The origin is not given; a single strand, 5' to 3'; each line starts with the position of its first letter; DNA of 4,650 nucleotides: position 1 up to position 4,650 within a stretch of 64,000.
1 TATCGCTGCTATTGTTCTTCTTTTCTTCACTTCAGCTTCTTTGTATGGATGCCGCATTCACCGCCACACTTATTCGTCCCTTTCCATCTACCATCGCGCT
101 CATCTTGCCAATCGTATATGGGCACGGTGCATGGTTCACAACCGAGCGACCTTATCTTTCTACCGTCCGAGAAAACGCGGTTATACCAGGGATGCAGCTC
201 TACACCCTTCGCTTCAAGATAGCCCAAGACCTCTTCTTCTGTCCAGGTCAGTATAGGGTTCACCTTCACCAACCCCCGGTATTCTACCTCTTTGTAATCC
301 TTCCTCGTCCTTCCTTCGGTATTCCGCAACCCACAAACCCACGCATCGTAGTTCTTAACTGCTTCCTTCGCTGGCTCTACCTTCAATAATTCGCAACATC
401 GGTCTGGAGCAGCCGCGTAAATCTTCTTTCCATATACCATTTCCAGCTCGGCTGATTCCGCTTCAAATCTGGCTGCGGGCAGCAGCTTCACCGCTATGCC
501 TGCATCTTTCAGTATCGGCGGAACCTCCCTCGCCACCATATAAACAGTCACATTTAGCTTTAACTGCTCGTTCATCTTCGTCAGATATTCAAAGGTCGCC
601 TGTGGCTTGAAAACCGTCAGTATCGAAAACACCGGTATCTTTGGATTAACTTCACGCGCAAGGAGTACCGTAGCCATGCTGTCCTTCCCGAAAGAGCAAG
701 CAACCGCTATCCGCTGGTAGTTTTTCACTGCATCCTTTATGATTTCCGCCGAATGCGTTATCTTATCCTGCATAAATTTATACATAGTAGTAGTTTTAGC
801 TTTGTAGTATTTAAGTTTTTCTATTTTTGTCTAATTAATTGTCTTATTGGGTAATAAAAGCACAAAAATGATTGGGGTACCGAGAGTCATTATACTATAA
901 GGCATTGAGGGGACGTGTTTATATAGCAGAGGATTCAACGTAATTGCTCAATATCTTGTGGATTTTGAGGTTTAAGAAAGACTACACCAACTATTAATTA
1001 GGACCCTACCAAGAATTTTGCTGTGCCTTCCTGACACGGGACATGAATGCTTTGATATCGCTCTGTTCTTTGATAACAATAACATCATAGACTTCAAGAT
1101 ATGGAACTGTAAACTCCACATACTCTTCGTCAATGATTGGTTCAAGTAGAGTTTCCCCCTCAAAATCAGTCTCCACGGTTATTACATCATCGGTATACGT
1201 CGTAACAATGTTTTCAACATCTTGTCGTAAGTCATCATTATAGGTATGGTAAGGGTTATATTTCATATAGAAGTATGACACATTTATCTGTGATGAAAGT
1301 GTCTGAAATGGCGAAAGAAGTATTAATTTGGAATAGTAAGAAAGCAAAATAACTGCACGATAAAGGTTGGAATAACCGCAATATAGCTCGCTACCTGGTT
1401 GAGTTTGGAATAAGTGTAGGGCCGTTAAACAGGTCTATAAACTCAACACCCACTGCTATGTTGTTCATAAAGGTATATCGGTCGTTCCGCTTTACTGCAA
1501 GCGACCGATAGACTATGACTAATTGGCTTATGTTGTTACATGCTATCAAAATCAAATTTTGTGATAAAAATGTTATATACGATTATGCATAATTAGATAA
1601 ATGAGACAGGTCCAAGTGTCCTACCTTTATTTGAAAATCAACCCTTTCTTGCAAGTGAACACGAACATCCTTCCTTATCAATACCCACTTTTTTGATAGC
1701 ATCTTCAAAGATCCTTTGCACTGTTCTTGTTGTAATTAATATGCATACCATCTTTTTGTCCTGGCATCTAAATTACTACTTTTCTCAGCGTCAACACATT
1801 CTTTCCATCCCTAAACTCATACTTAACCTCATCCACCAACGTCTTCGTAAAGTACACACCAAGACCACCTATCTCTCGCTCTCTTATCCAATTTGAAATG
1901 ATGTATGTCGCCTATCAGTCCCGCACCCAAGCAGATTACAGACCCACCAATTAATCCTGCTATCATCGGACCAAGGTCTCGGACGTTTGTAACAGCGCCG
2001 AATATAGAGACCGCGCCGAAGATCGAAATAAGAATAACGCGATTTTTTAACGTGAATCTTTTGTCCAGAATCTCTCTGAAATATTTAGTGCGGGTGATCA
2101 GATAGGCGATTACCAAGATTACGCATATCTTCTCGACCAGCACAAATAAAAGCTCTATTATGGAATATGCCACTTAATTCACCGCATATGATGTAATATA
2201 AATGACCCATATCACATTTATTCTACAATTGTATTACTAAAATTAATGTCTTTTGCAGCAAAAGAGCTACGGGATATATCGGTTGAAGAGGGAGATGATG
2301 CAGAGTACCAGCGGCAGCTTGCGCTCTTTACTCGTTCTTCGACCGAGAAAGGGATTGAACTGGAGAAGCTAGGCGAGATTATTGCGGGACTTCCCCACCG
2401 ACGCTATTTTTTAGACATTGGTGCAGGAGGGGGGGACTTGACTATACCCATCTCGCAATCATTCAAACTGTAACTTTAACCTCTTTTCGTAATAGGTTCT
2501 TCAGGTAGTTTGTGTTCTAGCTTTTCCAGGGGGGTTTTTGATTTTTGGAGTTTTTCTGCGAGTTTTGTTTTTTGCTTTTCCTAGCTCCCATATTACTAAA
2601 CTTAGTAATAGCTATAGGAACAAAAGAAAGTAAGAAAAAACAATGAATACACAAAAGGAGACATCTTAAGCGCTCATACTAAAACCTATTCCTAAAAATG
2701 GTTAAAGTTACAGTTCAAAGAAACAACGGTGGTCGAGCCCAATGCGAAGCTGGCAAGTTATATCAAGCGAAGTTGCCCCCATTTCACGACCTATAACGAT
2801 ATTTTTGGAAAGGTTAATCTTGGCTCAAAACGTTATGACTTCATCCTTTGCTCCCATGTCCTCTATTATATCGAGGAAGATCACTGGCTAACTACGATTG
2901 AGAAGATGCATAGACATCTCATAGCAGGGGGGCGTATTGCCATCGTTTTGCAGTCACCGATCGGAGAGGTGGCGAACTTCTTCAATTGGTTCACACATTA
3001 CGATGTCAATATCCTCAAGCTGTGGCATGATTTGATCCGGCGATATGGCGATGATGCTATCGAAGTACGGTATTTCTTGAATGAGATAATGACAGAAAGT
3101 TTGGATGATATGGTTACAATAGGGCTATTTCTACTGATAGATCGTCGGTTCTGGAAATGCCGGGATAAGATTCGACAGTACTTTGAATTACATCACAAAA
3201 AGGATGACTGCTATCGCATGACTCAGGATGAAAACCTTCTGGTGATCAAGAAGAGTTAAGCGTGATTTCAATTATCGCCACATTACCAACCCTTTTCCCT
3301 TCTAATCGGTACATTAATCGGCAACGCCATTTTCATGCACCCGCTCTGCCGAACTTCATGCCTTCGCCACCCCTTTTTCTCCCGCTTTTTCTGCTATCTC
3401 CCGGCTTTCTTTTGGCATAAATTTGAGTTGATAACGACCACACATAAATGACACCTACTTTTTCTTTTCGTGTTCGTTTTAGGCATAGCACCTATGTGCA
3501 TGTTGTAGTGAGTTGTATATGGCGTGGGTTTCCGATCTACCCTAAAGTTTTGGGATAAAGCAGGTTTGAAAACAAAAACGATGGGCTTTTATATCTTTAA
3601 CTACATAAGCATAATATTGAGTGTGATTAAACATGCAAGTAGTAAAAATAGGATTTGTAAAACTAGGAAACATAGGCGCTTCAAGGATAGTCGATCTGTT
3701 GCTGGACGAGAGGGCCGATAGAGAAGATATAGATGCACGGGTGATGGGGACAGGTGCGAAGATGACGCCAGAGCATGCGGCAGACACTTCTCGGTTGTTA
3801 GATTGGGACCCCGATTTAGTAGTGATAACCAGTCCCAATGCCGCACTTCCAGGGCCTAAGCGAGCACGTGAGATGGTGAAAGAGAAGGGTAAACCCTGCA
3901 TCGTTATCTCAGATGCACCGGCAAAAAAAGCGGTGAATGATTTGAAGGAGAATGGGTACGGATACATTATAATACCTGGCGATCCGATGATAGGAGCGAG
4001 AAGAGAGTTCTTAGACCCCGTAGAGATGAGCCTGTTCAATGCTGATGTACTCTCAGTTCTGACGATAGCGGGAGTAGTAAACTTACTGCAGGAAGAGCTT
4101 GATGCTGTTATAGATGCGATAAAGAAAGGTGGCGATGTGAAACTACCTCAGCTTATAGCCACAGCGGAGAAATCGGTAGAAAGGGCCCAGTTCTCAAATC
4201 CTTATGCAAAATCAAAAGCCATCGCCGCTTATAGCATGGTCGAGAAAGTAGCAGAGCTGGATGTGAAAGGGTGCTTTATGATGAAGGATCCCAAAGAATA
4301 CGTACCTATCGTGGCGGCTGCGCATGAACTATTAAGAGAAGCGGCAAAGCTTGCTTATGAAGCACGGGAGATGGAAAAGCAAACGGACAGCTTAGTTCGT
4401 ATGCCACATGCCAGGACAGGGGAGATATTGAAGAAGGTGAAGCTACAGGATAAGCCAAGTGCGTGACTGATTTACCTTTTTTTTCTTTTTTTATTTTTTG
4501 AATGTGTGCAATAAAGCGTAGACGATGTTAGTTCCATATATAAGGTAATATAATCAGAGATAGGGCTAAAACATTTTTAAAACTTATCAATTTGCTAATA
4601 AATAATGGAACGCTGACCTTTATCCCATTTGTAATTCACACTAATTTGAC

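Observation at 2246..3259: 250-bp MITE (16-bp TIRs, CA target duplication) precisely interrupting a SAM-methyltransferase gene; in-silico excision restores the ORF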

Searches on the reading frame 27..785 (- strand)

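Call 47: search_protein_families(library=pfam, proteins=[window:27-785:-], max_evalue=0.01)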
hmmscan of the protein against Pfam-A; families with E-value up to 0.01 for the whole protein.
window:27-785:- (252 aa): 1 family
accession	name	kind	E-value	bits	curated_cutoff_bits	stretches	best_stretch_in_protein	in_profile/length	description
PF01507.26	PAPS_reduct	-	1.2e-33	117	22.5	1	26-222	2-175/175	Phosphoadenosine phosphosulfate reductase domain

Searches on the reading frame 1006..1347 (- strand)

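Call 47: search_protein_families(library=pfam, proteins=[window:1006-1347:-], max_evalue=0.01)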
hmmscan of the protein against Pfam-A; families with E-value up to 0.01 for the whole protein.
window:1006-1347:- (113 aa): 1 family
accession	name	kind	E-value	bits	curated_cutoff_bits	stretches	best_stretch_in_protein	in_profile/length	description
PF07745.19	Glyco_hydro_53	-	0.0085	15.6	24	1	23-62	211-246/340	Glycosyl hydrolase family 53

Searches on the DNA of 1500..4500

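Call 7: search_rna_families(source=window, start=1500, end=4500, threshold=evalue, max_evalue=1)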
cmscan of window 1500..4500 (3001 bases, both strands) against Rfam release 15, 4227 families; matches with E-value up to 1: 1.
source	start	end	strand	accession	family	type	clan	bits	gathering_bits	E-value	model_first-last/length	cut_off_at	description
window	4027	4104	+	RF03036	osmY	Gene; sRNA;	-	17.5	46.9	0.92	1-72/72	no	osmY RNA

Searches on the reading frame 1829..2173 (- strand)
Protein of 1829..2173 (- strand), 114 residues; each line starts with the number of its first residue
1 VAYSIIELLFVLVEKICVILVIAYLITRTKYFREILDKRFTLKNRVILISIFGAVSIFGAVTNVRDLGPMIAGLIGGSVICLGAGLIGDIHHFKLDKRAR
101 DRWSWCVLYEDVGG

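Call 47: search_protein_families(library=pfam, proteins=[window:1829-2173:-], max_evalue=0.01)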
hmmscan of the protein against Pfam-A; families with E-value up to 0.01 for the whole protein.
window:1829-2173:- (114 aa): 1 family
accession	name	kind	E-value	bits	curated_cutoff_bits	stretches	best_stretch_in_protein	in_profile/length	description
PF07694.17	5TM-5TMR_LYT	-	1.7e-07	31.5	24.6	1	30-93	2-75/169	5TMR of 5TMR-LYT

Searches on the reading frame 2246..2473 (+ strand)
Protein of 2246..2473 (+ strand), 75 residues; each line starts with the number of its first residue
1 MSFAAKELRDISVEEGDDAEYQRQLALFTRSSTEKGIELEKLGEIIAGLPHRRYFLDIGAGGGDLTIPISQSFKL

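Call 47: search_protein_families(library=pfam, proteins=[window:2246-2473:+], max_evalue=0.01)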
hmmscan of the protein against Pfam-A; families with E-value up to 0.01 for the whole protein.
window:2246-2473:+ (75 aa): 0 families

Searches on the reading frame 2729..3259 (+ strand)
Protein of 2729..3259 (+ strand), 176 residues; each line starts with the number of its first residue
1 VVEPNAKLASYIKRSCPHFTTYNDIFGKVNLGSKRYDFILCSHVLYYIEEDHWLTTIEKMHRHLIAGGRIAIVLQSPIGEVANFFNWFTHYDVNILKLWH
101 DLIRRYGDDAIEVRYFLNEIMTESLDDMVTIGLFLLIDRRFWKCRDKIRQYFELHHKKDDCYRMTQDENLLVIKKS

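Call 47: search_protein_families(library=pfam, proteins=[window:2729-3259:+], max_evalue=0.01)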
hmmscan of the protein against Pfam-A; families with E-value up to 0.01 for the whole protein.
window:2729-3259:+ (176 aa): 5 families
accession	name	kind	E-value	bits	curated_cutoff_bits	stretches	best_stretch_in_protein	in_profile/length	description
PF13489.12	Methyltransf_23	-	0.00012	22.2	27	1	15-75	63-119/164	Methyltransferase domain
PF08242.18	Methyltransf_12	-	0.00048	21.2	30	1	8-70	40-98/98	Methyltransferase domain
PF08241.18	Methyltransf_11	-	0.0026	18.8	21.2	1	28-72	53-95/95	Methyltransferase domain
PF03848.20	TehB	-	0.0034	17.3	20.4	1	33-74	93-134/193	Tellurite resistance protein TehB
PF13649.12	Methyltransf_25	-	0.0043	18.1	27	1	17-68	46-97/97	Methyltransferase domain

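Call 60: find_encoding_contigs(protein=window:2729-3259:+, flank=10000, max_places=4)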
Protein window:2729-3259:+ (176 aa): 1 contig read that carries it; 1 place shown.
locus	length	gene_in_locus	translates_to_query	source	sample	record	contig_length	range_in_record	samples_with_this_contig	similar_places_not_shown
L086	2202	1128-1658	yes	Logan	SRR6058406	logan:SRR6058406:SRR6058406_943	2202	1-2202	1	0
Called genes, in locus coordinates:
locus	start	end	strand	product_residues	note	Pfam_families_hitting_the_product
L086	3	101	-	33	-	?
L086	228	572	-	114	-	-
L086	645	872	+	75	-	-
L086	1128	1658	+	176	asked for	-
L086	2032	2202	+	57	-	?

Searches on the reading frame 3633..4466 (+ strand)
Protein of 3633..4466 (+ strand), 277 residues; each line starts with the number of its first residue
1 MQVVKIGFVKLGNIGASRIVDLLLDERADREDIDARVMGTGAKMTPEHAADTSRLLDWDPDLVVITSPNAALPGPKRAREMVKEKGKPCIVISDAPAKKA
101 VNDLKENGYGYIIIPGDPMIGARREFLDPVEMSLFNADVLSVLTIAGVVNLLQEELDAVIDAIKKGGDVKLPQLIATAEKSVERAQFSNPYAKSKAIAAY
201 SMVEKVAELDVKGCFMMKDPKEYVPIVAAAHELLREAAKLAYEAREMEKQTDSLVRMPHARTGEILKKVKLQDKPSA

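Call 17: find_encoding_contigs(protein=window:3633-4466:+, flank=10000, max_places=6)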
Protein window:3633-4466:+ (277 aa): no gene with exactly this product is on record in the collection.

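Call 47: search_protein_families(library=pfam, proteins=[window:3633-4466:+], max_evalue=0.01)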
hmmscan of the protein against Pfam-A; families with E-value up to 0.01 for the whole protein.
window:3633-4466:+ (277 aa): 1 family
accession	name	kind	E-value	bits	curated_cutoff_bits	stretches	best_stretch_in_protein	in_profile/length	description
PF01993.23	MTD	-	2.1e-125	418.1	25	1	4-275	1-273/274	methylene-5,6,7,8-tetrahydromethanopterin dehydrogenase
